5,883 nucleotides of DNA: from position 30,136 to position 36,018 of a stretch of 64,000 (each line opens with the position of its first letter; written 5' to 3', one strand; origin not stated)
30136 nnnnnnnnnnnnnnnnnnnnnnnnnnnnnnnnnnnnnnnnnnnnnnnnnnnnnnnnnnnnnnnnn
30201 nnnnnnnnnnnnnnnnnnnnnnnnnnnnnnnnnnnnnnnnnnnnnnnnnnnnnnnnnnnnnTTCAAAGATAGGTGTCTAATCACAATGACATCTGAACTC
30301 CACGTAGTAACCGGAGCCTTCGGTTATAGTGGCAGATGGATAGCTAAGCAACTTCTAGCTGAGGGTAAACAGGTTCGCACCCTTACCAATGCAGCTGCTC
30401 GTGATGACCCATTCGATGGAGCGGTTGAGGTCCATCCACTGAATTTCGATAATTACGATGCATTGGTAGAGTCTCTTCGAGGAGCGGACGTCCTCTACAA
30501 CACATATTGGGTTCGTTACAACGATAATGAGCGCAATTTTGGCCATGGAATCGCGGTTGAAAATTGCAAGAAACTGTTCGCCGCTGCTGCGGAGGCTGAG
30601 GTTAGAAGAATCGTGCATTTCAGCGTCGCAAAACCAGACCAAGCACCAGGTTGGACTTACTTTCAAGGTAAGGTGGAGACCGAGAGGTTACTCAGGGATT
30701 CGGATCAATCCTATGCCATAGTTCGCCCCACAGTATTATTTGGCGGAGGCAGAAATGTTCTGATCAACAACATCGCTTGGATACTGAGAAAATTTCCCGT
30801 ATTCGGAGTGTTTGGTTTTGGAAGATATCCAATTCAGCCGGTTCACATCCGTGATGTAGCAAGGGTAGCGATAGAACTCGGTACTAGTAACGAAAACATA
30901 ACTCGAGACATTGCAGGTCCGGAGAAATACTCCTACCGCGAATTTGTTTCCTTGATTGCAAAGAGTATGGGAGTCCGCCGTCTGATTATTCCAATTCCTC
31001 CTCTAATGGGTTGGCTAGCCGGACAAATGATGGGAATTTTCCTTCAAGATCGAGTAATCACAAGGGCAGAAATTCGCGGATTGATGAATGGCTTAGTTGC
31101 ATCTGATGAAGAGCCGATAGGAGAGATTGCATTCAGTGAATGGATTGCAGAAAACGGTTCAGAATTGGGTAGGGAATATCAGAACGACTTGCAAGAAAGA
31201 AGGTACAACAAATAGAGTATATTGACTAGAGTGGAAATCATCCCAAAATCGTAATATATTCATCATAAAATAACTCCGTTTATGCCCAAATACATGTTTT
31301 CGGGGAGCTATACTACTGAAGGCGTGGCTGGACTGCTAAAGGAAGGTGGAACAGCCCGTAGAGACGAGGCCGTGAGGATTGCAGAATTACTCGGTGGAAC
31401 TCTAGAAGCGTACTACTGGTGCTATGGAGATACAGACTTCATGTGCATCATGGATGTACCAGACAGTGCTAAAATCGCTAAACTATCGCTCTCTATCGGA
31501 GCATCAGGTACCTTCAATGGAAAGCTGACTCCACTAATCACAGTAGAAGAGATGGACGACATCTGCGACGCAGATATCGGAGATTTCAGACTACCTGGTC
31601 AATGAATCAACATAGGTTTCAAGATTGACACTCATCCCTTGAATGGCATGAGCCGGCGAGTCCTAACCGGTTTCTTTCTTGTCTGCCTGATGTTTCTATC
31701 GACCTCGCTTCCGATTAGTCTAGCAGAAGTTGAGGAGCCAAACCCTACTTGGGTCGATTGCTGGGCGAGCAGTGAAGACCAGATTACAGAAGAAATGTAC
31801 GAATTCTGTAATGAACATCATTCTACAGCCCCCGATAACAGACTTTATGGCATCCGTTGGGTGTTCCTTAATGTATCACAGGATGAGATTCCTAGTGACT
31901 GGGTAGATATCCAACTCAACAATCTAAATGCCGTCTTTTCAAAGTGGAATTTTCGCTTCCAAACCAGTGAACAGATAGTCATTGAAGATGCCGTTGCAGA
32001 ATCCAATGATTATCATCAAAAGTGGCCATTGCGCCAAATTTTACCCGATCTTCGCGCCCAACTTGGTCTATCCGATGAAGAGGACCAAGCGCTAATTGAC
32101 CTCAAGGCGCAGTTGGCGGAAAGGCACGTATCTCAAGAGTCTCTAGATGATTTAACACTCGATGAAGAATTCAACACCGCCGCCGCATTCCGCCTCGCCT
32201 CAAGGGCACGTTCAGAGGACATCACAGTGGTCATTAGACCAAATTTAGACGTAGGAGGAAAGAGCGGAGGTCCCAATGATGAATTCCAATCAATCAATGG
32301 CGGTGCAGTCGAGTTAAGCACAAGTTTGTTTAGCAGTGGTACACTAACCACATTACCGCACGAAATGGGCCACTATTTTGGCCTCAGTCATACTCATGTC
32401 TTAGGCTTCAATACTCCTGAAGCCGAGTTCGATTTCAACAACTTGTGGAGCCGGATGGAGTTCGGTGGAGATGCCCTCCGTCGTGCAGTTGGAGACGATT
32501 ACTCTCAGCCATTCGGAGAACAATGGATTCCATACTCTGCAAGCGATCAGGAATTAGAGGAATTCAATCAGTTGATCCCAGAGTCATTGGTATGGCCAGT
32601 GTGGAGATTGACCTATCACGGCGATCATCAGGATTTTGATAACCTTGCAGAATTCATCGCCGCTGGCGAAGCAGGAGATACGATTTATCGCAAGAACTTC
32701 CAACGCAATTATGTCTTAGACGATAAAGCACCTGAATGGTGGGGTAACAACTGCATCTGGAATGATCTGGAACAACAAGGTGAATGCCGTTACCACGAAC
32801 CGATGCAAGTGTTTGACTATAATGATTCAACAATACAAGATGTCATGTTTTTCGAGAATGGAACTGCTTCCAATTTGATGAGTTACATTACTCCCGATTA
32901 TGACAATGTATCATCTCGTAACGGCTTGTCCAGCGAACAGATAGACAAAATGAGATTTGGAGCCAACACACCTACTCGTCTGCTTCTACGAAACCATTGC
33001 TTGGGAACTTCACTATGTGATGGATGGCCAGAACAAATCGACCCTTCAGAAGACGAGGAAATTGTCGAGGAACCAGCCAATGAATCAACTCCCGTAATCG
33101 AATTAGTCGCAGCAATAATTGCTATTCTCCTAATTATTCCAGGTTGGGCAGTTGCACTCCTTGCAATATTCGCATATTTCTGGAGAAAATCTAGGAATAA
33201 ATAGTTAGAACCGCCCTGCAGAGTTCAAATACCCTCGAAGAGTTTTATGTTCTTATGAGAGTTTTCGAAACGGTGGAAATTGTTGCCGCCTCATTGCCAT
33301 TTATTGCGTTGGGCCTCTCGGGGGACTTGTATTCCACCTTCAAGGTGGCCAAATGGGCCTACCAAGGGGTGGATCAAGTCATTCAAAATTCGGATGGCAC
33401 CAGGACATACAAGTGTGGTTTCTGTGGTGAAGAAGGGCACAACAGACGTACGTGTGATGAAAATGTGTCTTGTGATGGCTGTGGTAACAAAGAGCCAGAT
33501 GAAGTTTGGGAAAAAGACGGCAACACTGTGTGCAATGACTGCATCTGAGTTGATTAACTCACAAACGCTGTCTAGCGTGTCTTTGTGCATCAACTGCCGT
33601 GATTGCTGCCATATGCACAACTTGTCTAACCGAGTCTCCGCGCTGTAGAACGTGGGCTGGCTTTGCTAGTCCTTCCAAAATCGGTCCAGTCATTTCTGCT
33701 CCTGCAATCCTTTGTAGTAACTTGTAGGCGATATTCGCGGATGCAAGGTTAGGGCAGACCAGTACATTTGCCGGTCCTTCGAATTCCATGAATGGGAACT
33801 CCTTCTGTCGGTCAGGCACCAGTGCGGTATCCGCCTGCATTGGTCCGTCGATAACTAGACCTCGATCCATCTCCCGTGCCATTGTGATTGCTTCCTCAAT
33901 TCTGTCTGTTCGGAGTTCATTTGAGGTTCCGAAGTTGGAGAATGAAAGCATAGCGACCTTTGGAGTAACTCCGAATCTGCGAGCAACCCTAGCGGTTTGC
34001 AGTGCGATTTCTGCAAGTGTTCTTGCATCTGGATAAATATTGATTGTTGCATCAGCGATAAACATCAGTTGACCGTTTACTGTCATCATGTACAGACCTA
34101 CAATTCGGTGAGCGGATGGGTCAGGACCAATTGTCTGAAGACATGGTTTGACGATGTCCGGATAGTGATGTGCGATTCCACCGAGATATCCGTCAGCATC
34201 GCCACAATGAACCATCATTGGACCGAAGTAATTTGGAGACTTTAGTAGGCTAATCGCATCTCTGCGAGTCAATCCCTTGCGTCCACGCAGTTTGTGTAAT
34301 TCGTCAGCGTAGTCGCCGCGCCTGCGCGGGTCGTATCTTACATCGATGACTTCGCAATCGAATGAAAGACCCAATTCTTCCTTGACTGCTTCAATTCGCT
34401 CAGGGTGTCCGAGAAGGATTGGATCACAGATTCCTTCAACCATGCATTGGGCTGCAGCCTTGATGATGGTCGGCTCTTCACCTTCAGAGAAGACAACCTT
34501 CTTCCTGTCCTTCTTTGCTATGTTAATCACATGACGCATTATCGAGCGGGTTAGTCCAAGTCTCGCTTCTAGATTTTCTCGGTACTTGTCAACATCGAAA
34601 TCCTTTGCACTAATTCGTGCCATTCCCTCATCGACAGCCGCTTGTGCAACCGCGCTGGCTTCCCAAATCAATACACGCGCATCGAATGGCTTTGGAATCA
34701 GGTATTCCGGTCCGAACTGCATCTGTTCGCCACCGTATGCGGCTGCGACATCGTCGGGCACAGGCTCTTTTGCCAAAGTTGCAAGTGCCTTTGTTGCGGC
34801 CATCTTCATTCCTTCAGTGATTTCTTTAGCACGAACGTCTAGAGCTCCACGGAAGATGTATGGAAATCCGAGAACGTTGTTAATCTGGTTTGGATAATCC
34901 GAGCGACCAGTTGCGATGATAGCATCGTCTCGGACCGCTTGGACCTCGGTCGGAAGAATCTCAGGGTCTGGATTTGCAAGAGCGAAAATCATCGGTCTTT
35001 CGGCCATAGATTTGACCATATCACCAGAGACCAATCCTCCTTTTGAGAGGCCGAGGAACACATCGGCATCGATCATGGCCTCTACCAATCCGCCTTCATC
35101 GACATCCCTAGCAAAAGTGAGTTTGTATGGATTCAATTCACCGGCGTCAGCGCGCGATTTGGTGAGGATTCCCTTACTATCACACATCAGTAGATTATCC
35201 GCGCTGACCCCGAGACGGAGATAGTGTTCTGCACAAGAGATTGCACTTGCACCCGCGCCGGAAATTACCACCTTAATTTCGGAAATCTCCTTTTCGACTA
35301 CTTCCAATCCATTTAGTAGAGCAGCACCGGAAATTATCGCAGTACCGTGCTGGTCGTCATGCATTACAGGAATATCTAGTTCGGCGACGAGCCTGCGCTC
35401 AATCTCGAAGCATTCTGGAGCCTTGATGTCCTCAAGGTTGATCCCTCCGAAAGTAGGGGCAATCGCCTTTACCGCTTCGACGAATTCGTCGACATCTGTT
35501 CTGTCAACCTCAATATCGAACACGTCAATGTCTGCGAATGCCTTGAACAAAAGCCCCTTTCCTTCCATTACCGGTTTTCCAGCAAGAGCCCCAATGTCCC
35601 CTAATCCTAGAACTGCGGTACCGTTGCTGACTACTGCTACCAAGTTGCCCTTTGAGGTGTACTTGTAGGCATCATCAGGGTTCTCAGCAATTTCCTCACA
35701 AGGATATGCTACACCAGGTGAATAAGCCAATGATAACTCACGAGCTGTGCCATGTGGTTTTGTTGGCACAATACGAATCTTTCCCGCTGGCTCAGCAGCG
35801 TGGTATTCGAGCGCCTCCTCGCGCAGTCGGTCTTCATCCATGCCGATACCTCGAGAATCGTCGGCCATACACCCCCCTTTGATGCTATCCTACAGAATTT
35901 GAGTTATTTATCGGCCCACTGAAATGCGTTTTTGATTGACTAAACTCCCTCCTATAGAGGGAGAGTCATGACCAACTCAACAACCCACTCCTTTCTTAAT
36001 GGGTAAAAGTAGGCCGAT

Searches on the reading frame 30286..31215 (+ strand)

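Call 5: search_protein_families(library=pfam, proteins=[window:30286-31215:+], max_evalue=0.01)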
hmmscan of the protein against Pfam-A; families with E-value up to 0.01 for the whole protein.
window:30286-31215:+ (309 aa): 4 families
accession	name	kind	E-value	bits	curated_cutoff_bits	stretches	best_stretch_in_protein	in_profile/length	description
PF13460.12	NAD_binding_10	-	8.6e-14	52.3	27.2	1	10-152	1-147/184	NAD(P)H-binding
PF01370.27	Epimerase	-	8.6e-10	38.9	20.9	1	7-200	2-226/240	NAD dependent epimerase/dehydratase family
PF05368.20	NmrA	-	2.7e-08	34.2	27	1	7-146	6-144/298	NmrA-like family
PF01073.25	3Beta_HSD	-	0.00046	19.8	22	1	7-114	1-116/280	3-beta hydroxysteroid dehydrogenase/isomerase family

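Call 6: search_protein_families(library=ncbifam, proteins=[window:30286-31215:+], max_evalue=0.01)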
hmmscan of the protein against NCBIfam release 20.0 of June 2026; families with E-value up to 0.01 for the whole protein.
window:30286-31215:+ (309 aa): 6 families
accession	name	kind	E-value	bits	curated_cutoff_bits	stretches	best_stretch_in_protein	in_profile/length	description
NF004520.0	PRK05865.1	equivalog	7.4e-13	47.3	1509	1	7-227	4-201/854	sugar epimerase family protein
TIGR03466.1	HpnA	hypoth_equivalog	1.2e-10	40.8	367.65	1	7-113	4-112/327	hopanoid-associated sugar epimerase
NF052578.1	StrlDmthSdmBMthl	equivalog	1.2e-07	31.8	600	1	7-113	4-112/328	sterol demethylase protein SdmB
TIGR01777.1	yfcH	hypoth_equivalog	4.4e-05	23.2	207.35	0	165-254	177-267/292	TIGR01777 family oxidoreductase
NF058621.1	DiazavRedAvaA7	equivalog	0.0028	17.4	400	1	7-115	4-115/304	3-diazoavenalumate denitrifying reductase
TIGR01214.1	rmlD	equivalog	0.0084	15.2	224.05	0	119-232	118-230/285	dTDP-4-dehydrorhamnose reductase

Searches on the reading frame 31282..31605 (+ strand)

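Call 87: search_protein_families(library=pfam, proteins=[window:31282-31605:+], max_evalue=0.1)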
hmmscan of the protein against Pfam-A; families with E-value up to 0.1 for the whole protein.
window:31282-31605:+ (107 aa): 1 family
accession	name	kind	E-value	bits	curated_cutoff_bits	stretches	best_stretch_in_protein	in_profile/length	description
PF08734.17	GYD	-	6.4e-23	81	31.4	1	4-94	1-90/91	GYD domain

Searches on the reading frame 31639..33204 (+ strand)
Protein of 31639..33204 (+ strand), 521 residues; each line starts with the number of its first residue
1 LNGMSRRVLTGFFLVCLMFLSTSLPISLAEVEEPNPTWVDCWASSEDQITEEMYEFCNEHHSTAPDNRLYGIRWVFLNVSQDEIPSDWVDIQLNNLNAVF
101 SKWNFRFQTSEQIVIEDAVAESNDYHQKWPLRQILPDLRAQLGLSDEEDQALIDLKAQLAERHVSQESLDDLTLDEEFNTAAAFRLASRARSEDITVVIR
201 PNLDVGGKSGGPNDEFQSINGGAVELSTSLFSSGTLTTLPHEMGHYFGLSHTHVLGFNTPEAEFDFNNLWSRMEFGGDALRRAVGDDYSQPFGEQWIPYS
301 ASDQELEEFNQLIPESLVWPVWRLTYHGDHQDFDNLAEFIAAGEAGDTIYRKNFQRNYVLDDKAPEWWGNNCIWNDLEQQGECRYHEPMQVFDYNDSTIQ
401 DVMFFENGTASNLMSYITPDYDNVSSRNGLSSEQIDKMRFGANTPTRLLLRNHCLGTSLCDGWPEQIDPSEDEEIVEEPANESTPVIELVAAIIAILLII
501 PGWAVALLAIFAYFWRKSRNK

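Call 5: search_protein_families(library=pfam, proteins=[window:31639-33204:+], max_evalue=0.01)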
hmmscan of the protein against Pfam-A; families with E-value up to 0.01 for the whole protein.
window:31639-33204:+ (521 aa): 2 families
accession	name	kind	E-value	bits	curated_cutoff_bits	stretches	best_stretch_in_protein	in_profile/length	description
PF01663.27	Phosphodiest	-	0.0007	19.7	23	0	346-381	64-101/342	Type I phosphodiesterase / nucleotide pyrophosphatase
PF13688.12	Reprolysin_5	-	0.0043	17.7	27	1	127-253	69-159/196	Metallo-peptidase family M12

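Call 6: search_protein_families(library=ncbifam, proteins=[window:31639-33204:+], max_evalue=0.01)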
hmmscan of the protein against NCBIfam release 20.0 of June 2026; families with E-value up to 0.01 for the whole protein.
window:31639-33204:+ (521 aa): 0 families

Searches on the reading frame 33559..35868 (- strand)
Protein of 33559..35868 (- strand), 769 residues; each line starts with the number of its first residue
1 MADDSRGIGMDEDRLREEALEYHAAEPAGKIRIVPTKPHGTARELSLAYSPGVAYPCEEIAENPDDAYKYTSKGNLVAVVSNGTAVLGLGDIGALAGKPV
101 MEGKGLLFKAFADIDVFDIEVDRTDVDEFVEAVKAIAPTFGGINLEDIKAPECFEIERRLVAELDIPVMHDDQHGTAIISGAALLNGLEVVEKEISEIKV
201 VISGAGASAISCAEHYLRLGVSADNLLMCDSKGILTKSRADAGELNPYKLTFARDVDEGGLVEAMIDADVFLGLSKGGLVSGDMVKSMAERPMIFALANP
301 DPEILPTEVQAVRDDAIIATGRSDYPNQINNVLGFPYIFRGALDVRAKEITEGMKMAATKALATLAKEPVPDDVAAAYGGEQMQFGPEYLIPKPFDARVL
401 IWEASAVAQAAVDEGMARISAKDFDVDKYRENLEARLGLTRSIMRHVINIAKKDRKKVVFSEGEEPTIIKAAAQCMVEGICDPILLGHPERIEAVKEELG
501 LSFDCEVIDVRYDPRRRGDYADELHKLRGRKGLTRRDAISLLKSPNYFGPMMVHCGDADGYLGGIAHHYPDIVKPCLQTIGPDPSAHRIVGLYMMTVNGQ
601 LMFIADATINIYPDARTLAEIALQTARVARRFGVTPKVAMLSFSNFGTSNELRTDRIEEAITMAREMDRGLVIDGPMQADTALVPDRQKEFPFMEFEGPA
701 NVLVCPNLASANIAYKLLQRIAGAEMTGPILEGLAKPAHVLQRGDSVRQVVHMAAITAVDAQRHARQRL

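Call 5: search_protein_families(library=pfam, proteins=[window:33559-35868:-], max_evalue=0.01)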
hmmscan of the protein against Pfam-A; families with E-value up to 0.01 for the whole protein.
window:33559-35868:- (769 aa): 3 families
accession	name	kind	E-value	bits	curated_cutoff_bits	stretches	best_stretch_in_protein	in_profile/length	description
PF01515.24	PTA_PTB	-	3.2e-92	309.8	24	1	443-758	2-319/319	Phosphate acetyl/butaryl transferase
PF00390.24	malic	-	1.3e-32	113.5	23.1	1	30-160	3-181/182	Malic enzyme, N-terminal domain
PF03949.21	Malic_M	-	1e-20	74.6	23.5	1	175-369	3-228/258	Malic enzyme, NAD binding domain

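Call 6: search_protein_families(library=ncbifam, proteins=[window:33559-35868:-], max_evalue=0.01)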
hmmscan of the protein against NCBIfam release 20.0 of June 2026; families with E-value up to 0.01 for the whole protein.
window:33559-35868:- (769 aa): 12 families
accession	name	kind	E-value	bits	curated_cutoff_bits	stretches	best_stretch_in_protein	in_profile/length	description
NF009501.0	PRK12861.1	subfamily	1.3e-228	760.9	1178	1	13-764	5-763/764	NADP-dependent malic enzyme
NF007233.1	PRK09653.1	subfamily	4e-82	276.3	310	1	444-761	2-319/319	phosphotransacetylase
NF004167.0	PRK05632.1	equivalog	1.3e-78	265.3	418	1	438-764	379-706/708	phosphate acetyltransferase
TIGR00651.1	pta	equivalog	1.9e-69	234.5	311.2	1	458-758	1-304/304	phosphate acetyltransferase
NF010052.0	PRK13529.1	subfamily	5.4e-25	88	326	1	126-370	228-503/564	oxaloacetate-decarboxylating malate dehydrogenase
NF004472.0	PRK05805.1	subfamily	3.1e-20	72.4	399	1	599-762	134-299/302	phosphate butyryltransferase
TIGR02706.1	P_butyryltrans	equivalog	4.2e-20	72.1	410.5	1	599-759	130-292/294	phosphate butyryltransferase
NF006045.0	PRK08190.1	subfamily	2e-19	69.8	282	1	585-766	277-462/467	bifunctional enoyl-CoA hydratase/phosphate acetyltransferase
NF008852.0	PRK11890.1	subfamily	1.3e-18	67.1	413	1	586-765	124-307/315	phosphate acetyltransferase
NF005837.0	PRK07742.1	equivalog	5.7e-14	52.1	409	1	595-761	129-297/299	phosphate butyryltransferase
NF041582.1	malolactic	exception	1.3e-11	43.9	850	1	126-369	211-482/536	malolactic enzyme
TIGR02709.1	branched_ptb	equivalog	1.7e-06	27.9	475.15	1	598-752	109-263/271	branched-chain phosphotransacylase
